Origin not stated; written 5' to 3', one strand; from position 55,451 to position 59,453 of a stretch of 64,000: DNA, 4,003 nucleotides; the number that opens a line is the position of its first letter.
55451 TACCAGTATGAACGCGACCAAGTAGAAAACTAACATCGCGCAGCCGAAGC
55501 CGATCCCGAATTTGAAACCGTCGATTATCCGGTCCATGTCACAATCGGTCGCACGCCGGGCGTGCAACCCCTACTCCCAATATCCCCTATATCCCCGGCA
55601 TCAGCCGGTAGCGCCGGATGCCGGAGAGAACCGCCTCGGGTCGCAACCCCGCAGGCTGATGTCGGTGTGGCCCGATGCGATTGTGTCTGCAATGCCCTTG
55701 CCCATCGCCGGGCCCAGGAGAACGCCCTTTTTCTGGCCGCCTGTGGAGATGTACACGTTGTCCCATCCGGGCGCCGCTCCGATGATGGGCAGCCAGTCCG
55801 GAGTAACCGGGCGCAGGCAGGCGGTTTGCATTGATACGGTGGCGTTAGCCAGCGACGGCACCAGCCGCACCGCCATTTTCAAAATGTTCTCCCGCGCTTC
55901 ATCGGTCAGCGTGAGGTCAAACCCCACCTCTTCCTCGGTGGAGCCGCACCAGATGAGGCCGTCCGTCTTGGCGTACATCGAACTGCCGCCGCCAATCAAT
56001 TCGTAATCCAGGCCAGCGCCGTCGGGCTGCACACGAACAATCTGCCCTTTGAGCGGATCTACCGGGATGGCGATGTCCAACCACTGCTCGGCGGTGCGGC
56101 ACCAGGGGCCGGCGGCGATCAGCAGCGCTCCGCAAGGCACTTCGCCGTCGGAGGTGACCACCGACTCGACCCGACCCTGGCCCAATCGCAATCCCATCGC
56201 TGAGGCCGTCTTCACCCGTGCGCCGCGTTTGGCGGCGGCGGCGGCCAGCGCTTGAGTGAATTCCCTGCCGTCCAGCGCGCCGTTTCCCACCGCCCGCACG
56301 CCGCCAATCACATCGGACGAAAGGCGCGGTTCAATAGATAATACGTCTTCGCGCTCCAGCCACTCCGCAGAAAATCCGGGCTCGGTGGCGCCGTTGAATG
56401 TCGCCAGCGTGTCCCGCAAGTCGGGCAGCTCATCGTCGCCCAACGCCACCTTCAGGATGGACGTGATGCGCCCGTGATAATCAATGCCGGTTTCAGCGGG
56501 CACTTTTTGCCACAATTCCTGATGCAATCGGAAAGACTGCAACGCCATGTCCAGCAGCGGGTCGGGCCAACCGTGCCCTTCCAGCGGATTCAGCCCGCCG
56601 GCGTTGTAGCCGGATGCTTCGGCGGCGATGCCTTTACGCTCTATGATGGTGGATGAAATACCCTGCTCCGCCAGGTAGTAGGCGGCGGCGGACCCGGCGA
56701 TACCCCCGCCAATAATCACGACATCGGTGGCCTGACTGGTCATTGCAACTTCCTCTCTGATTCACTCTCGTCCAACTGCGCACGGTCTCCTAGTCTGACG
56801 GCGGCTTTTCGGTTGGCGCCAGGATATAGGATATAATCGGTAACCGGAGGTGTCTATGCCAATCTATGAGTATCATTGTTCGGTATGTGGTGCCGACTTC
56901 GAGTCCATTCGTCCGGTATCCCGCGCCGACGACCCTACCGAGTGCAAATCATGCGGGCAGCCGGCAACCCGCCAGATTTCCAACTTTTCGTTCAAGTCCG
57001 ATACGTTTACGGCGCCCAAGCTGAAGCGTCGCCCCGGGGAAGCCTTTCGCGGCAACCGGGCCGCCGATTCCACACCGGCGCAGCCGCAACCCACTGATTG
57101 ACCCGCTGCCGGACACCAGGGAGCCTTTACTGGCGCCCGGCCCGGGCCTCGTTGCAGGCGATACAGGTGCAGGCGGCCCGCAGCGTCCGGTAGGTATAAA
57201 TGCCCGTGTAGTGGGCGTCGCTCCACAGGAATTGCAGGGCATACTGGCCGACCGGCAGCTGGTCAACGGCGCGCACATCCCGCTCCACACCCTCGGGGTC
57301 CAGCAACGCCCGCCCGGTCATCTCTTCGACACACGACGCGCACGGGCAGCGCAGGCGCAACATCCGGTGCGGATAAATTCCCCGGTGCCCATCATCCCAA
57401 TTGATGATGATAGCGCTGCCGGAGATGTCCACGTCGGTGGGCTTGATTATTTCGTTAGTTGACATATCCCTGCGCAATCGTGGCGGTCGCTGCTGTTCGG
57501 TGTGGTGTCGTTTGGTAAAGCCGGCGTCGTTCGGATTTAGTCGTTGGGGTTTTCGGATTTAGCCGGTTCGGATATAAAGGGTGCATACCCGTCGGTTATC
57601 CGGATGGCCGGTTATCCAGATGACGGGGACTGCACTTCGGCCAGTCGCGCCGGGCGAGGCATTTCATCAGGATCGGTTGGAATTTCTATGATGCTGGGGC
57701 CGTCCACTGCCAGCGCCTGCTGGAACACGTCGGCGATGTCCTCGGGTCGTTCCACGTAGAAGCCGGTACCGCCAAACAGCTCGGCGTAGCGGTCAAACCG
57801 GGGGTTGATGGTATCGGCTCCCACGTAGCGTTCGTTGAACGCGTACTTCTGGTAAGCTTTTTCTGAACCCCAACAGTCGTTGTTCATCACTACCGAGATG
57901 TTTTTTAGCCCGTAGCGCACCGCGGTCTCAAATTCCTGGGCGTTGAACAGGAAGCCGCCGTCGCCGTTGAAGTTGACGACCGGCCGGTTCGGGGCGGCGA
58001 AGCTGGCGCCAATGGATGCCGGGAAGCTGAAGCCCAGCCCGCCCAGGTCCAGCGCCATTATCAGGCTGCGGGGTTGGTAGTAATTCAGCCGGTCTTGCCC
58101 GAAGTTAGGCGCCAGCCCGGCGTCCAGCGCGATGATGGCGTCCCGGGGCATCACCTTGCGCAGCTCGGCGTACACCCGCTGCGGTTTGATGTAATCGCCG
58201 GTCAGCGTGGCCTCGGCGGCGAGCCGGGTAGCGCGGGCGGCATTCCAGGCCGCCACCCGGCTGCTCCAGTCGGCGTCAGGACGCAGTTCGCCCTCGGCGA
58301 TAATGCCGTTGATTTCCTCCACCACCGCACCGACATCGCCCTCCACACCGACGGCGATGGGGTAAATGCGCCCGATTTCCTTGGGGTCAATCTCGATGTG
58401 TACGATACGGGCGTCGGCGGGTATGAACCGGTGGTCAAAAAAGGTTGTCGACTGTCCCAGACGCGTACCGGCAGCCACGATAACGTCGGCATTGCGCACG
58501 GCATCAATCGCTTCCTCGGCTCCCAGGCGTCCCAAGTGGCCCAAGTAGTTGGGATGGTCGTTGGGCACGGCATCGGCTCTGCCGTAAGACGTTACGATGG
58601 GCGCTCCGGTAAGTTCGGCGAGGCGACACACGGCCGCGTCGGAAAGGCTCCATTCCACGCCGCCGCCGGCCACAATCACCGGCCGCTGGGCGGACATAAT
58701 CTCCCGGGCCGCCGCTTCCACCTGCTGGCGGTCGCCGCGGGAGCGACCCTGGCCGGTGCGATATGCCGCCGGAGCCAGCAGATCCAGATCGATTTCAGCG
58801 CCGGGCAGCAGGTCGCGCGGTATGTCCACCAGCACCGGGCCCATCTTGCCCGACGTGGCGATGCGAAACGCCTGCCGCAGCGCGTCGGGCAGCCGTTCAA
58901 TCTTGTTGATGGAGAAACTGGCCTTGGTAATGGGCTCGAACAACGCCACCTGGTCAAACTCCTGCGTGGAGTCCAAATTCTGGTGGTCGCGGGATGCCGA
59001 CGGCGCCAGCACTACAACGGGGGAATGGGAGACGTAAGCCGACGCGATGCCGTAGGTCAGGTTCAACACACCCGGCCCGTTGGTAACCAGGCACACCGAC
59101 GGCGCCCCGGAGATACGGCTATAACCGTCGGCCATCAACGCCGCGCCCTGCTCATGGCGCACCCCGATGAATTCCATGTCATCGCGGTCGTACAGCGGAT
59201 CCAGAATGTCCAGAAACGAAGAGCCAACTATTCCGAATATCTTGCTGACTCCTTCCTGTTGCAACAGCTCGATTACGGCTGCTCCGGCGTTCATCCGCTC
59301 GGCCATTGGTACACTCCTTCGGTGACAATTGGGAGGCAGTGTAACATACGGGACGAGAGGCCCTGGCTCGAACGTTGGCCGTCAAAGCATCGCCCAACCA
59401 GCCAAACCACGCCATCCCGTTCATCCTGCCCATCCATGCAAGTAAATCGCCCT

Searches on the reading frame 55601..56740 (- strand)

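Call 51: search_protein_families(library=pfam, proteins=[window:55601-56740:-], max_evalue=0.0001)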
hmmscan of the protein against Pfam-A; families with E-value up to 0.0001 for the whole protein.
window:55601-56740:- (379 aa): 7 families
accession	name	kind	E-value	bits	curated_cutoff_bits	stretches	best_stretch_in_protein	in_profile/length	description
PF01266.30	DAO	-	1.4e-66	225.8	27.9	1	6-352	1-352/353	FAD dependent oxidoreductase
PF01494.25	FAD_binding_3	-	4.4e-07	29.9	22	1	5-51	2-46/349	FAD binding domain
PF13450.12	NAD_binding_8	-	1.5e-06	28.9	21.9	1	9-36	1-28/68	NAD(P)-binding Rossmann-like domain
PF00890.30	FAD_binding_2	-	2.9e-06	27.2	20.4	1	6-51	1-46/414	FAD binding domain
PF07992.20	Pyr_redox_2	-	3.4e-06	27.1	26.1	0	6-37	2-33/291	Pyridine nucleotide-disulphide oxidoreductase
PF01134.28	GIDA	-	3.6e-05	23.4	22.1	0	6-34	1-29/391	Glucose inhibited division protein A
PF12831.13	FAD_oxidored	-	3.7e-05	23.6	27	1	6-38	1-33/416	FAD dependent oxidoreductase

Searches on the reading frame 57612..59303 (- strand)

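Call 51: search_protein_families(library=pfam, proteins=[window:57612-59303:-], max_evalue=0.0001)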
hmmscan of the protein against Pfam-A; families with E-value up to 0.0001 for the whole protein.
window:57612-59303:- (563 aa): 3 families
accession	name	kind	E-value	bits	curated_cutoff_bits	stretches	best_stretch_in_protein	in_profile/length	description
PF00205.28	TPP_enzyme_M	-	1.4e-37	128.9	30.4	1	195-330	1-136/137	Thiamine pyrophosphate enzyme, central domain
PF02776.23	TPP_enzyme_N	-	4.5e-37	126.9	26.8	1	4-121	1-119/119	Thiamine pyrophosphate enzyme, N-terminal TPP binding domain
PF02775.26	TPP_enzyme_C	-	3.6e-36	124.7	21.9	1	396-541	3-151/151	Thiamine pyrophosphate enzyme, C-terminal TPP binding domain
